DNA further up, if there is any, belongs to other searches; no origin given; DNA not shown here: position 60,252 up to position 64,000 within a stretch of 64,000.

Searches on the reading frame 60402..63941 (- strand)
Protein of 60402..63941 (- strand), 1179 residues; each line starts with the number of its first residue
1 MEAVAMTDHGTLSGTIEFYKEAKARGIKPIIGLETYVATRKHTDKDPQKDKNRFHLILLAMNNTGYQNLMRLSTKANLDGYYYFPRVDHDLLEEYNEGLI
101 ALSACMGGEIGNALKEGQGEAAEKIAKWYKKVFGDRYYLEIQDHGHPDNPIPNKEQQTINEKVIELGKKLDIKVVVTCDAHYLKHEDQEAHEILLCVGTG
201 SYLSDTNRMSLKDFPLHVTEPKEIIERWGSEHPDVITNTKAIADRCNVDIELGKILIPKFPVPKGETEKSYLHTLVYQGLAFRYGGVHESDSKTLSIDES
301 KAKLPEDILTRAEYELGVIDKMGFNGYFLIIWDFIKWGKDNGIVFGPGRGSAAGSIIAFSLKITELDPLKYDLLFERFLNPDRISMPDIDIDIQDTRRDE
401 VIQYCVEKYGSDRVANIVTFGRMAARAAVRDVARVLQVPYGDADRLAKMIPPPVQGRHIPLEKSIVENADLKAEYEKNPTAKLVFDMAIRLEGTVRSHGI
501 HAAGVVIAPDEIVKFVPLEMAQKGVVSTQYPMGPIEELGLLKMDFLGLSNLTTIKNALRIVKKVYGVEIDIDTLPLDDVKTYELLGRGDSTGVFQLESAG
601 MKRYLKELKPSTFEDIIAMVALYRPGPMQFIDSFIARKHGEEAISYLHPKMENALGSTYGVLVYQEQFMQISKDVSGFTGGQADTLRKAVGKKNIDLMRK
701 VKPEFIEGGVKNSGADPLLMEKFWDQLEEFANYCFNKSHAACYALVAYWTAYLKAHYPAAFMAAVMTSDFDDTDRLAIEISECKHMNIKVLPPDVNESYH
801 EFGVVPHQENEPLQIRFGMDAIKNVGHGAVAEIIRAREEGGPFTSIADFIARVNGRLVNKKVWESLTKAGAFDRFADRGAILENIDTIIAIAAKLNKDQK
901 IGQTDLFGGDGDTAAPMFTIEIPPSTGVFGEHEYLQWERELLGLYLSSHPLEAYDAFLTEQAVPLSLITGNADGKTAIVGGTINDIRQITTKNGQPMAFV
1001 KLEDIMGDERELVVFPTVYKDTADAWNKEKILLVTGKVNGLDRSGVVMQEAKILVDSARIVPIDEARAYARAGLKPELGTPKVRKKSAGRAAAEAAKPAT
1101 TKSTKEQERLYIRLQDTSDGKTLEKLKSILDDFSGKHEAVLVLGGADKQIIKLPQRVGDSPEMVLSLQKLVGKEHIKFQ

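Call 31: find_encoding_contigs(protein=window:60402-63941:-, flank=10000, max_places=4)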
Protein window:60402-63941:- (1179 aa): no gene with exactly this product is on record in the collection.
